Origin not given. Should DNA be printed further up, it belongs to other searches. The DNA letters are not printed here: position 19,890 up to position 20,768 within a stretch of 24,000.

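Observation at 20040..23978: Three-gene cohesin-dockerin operon predicted to build a self-assembling archaeal cell-surface complex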

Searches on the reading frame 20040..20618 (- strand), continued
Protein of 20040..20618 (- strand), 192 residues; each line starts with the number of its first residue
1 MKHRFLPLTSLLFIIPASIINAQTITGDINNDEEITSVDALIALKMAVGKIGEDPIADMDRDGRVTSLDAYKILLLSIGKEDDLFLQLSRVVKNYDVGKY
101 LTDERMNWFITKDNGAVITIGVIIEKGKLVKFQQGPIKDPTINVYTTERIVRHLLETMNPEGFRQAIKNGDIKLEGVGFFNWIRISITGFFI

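Call 36: search_protein_families(library=ncbifam, proteins=[L005:5947-6498:+, L005:9435-10001:+, L007:9439-9993:+, L009:1926-2480:+, L010:2732-3256:+, L011:4057-4614:+, L012:9480-9995:+, L013:10253-10822:+], max_evalue=10)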
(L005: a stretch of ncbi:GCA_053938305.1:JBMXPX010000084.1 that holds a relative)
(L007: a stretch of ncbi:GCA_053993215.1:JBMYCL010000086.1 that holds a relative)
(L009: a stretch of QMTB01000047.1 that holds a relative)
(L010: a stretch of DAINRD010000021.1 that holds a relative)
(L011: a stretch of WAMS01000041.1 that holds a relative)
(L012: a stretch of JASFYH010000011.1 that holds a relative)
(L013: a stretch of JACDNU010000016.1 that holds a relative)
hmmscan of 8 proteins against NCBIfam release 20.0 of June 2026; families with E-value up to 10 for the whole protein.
L005:5947-6498:+ (183 aa): 4 families
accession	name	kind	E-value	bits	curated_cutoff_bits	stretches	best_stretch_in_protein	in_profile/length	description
NF045529.2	Heimdall-CTERM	domain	4.4e-05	23.7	24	1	159-183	2-26/26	Heimdall-CTERM domain-containing surface protein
NF033507.3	Loki-CTERM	subfamily_domain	0.012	15.8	19.9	1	160-183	2-25/27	Loki-CTERM sorting domain-containing protein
NF052318.1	T9SS_sortase_N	equivalog_domain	0.029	14.5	40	1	1-74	1-74/140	type IX secretion system sortase PorU, long form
NF040942.2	hypo_ExtJ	equivalog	0.074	13.5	52.5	1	1-52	1-53/77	selenite/tellurite reduction operon protein ExtJ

L005:9435-10001:+ (188 aa): 2 families
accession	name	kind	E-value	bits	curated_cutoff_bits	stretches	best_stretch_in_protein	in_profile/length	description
NF045529.2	Heimdall-CTERM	domain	0.0012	19.1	24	1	159-184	1-26/26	Heimdall-CTERM domain-containing surface protein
NF033932.1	LapB_rpt_80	domain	0.11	12.8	45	1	24-59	6-42/83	LapB repeat-containing protein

L007:9439-9993:+ (184 aa): 6 families
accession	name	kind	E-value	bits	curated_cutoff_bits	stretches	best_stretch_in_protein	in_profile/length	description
NF045529.2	Heimdall-CTERM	domain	0.0012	19.1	24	1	161-184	2-25/26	Heimdall-CTERM domain-containing surface protein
TIGR04126.1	PGF_CTERM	domain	0.0065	16.1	24.5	1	158-181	2-25/28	PGF-CTERM sorting domain-containing protein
NF033507.3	Loki-CTERM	subfamily_domain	0.017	15.4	19.9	1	162-184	2-26/27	Loki-CTERM sorting domain-containing protein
NF003080.0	PRK04007.1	equivalog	0.026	14.1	95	1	20-54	10-44/74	30S ribosomal protein S28e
NF040942.2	hypo_ExtJ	equivalog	0.11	12.9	52.5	1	1-54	1-56/77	selenite/tellurite reduction operon protein ExtJ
NF038112.1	myxo_dep_M36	subfamily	0.11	9.6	1500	1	19-86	918-983/1604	myxosortase-dependent M36 family metallopeptidase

L009:1926-2480:+ (184 aa): 3 families
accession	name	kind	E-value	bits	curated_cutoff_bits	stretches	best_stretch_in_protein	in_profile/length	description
NF045529.2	Heimdall-CTERM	domain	0.00078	19.7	24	1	160-184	2-24/26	Heimdall-CTERM domain-containing surface protein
NF006321.0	PRK08534.1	equivalog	0.094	12.4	225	1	51-126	64-137/181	pyruvate ferredoxin oxidoreductase subunit gamma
NF003080.0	PRK04007.1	equivalog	0.14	11.8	95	1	20-54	10-44/74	30S ribosomal protein S28e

L010:2732-3256:+ (174 aa): 5 families
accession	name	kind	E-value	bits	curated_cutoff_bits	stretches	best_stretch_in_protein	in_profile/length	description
NF045529.2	Heimdall-CTERM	domain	2.1e-05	24.7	24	1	151-174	2-24/26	Heimdall-CTERM domain-containing surface protein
TIGR04126.1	PGF_CTERM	domain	0.0015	18.1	24.5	1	150-174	4-28/28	PGF-CTERM sorting domain-containing protein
TIGR04281.1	peripla_PGF_1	equivalog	0.046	12.9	325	1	140-174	296-330/330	PGF-CTERM-anchored ABC transporter substrate-binding protein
NF041335.1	surf_glcprot_Halo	equivalog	0.11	10.5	1100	1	145-173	833-861/862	ArtA-dependent S-layer glycoprotein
NF033507.3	Loki-CTERM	subfamily_domain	0.6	10.5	19.9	1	152-174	2-24/27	Loki-CTERM sorting domain-containing protein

L011:4057-4614:+ (185 aa): 5 families
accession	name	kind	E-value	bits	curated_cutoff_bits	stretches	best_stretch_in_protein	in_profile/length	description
NF045529.2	Heimdall-CTERM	domain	0.00055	20.2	24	1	160-183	1-24/26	Heimdall-CTERM domain-containing surface protein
NF033507.3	Loki-CTERM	subfamily_domain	0.008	16.4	19.9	1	162-184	2-26/27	Loki-CTERM sorting domain-containing protein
NF049857.1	InaC_CT813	equivalog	0.059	13.3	200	1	61-109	27-75/241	inclusion membrane protein InaC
NF003755.0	PRK05346.2-6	equivalog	0.086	11.7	563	1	45-163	156-274/310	Na(+)-translocating NADH-quinone reductase subunit C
NF033723.0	S2_P23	equivalog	0.1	12.6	150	1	105-157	47-97/179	S2/P23 family protein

L012:9480-9995:+ (171 aa): 3 families
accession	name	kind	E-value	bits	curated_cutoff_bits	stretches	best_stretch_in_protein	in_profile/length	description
TIGR04126.1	PGF_CTERM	domain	7.1e-06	25.5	24.5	1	147-167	2-22/28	PGF-CTERM sorting domain-containing protein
NF045529.2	Heimdall-CTERM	domain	0.0014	19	24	1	150-169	2-22/26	Heimdall-CTERM domain-containing surface protein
NF002728.1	PRK02624.1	equivalog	0.055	13.1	65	1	135-165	11-41/60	photosystem II reaction center phosphoprotein PsbH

L013:10253-10822:+ (189 aa): 7 families
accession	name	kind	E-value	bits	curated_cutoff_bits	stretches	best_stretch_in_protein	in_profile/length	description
TIGR04281.1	peripla_PGF_1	equivalog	0.00012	21.4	325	1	111-186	253-326/330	PGF-CTERM-anchored ABC transporter substrate-binding protein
TIGR04126.1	PGF_CTERM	domain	0.00021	20.9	24.5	1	168-189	5-26/28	PGF-CTERM sorting domain-containing protein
NF045529.2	Heimdall-CTERM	domain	0.00027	21.2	24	1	168-189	2-23/26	Heimdall-CTERM domain-containing surface protein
NF041431.1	S_layer_MEMAR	equivalog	0.0013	17.3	600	1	93-185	740-813/819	MEMAR_RS02690 family S-layer glycoprotein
TIGR04204.1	MAST_ArtA_sort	domain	0.013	15.2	150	1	146-189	140-183/183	MAST domain-containing protein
TIGR04216.1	halo_surf_glyco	exception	0.29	9.3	400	1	145-182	738-775/784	HVO_2072 family ArtA-dependent S-layer glycoprotein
NF053819.1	EF0750_LPXTG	subfamily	3.5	8.2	47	0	126-168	29-68/105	EF2685/EF0750 family sortase-dependent surface protein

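Call 42: search_protein_families(library=pfam, proteins=[L005:4109-5944:+, L007:7571-9436:+, L011:2294-4060:+, L013:8351-10231:+, L012:6482-9475:+], max_evalue=0.01)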
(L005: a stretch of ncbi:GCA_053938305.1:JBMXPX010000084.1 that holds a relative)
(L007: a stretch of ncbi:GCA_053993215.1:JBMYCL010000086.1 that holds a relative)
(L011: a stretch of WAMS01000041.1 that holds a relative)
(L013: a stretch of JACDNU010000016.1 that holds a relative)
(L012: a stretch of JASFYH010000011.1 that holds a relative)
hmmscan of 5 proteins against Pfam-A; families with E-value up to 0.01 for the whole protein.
L005:4109-5944:+ (611 aa): 4 families
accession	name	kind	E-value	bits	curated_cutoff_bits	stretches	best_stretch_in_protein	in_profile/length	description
PF07676.18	PD40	-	1.5e-13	50.7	20.9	0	138-153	13-28/38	WD40-like Beta Propeller Repeat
PF00963.24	Cohesin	-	2.9e-09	37.7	24.1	1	381-473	15-120/139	Cohesin domain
PF00404.24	Dockerin_1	-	8.9e-05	23.1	22.9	1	535-584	1-54/57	Dockerin type I domain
PF00930.27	DPPIV_N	-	0.00061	19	22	0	185-285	241-345/354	Dipeptidyl peptidase IV (DPP IV) N-terminal region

L007:7571-9436:+ (621 aa): 3 families
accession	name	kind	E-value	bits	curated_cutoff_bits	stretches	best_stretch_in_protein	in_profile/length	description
PF00963.24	Cohesin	-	9.5e-15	55.5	24.1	1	381-478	3-115/139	Cohesin domain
PF07676.18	PD40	-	2.3e-11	43.8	20.9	1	124-146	4-25/38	WD40-like Beta Propeller Repeat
PF00404.24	Dockerin_1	-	1.1e-08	35.5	22.9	1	542-591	1-54/57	Dockerin type I domain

L011:2294-4060:+ (588 aa): 5 families
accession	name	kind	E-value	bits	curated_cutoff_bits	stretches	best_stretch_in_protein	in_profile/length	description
PF00963.24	Cohesin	-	3e-14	53.8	24.1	1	378-501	2-139/139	Cohesin domain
PF00404.24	Dockerin_1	-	4.3e-08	33.7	22.9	1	509-560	1-56/57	Dockerin type I domain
PF07676.18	PD40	-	3.2e-05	24.2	20.9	0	34-69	3-35/38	WD40-like Beta Propeller Repeat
PF00036.39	EF-hand_1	-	0.0028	17.5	25.4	0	540-558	9-27/29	EF hand domain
PF00930.27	DPPIV_N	-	0.0061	15.8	22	0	49-115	2-68/354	Dipeptidyl peptidase IV (DPP IV) N-terminal region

L013:8351-10231:+ (626 aa): 3 families
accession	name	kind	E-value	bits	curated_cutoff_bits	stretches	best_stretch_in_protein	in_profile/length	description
PF00963.24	Cohesin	-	4.8e-14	53.2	24.1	1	387-479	2-105/139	Cohesin domain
PF00404.24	Dockerin_1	-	2.1e-07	31.5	22.9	1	550-599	1-54/57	Dockerin type I domain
PF07676.18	PD40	-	9.5e-06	25.9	20.9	0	137-160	4-26/38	WD40-like Beta Propeller Repeat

L012:6482-9475:+ (997 aa): 5 families
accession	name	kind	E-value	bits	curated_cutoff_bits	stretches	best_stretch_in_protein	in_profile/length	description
PF13517.12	FG-GAP_3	-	2e-10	41.5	26.9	3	148-205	1-61/61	FG-GAP-like repeat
PF00963.24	Cohesin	-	2.5e-07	31.4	24.1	1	791-876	11-108/139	Cohesin domain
PF01839.29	FG-GAP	-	2.8e-06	27.5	22.1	0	193-206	8-21/37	FG-GAP repeat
PF00404.24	Dockerin_1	-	9.8e-06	26.1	22.9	1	916-962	2-52/57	Dockerin type I domain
PF25292.1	Beta-prop_CGLA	-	0.0026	17.7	26.8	0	188-211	32-55/316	Lambda-carrageenase beta-propeller domain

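Call 54: search_solved_structures(query=A1, max_evalue=10)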
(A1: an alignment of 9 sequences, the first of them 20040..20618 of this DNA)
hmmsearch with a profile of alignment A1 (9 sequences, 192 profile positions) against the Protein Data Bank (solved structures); distinct sequences matched with E-value up to 10: 17.
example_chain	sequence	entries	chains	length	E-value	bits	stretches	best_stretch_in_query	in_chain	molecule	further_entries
1daq_A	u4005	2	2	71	4.1e-05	26.4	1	21-74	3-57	ENDOGLUCANASE SS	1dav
2mte_A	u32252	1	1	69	5.1e-05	26.1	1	22-74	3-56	Cellulose 1,4-beta-cellobiosidase (reducing end) CelS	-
2y3n_B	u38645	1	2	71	0.00058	22.7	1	21-73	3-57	CELLULOSOMAL FAMILY-48 PROCESSIVE GLYCOSIDE HYDROLASE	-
4fl4_A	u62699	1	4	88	0.0075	19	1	23-68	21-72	Glycoside hydrolase family 9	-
4uyp_B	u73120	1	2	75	0.017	17.9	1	23-74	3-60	Cellulosomal scaffoldin adaptor protein B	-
4cj0_A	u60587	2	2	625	0.044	16.6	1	16-68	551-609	ENDOGLUCANASE D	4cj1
4uyq_B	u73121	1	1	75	0.044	16.5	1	23-76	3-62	Cellulosomal scaffoldin adaptor protein B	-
1clc_A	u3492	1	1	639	0.044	16.5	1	16-68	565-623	ENDOGLUCANASE CELD; EC: 3.2.1.4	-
2yik_A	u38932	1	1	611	0.049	16.4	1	21-68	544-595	ENDOGLUCANASE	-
6kg9_A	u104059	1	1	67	0.072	15.9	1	20-77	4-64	And cellulose-binding endoglucanase family 9 CelL ortholog dockerin domain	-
1ohz_B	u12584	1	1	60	0.21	14.3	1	25-68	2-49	ENDO-1,4-BETA-XYLANASE Y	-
5lxv_B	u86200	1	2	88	0.26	14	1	20-67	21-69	Carbohydrate-binding protein WP_009985128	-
2ccl_B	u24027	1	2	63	0.29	13.9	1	23-74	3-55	ENDO-1,4-BETA-XYLANASE Y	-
6kge_D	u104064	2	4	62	0.45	13.2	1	22-74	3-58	And cellulose-binding endoglucanase family 9 CelL ortholog dockerin domain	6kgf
6kgc_B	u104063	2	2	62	0.53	13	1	22-73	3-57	And cellulose-binding endoglucanase family 9 CelL ortholog dockerin domain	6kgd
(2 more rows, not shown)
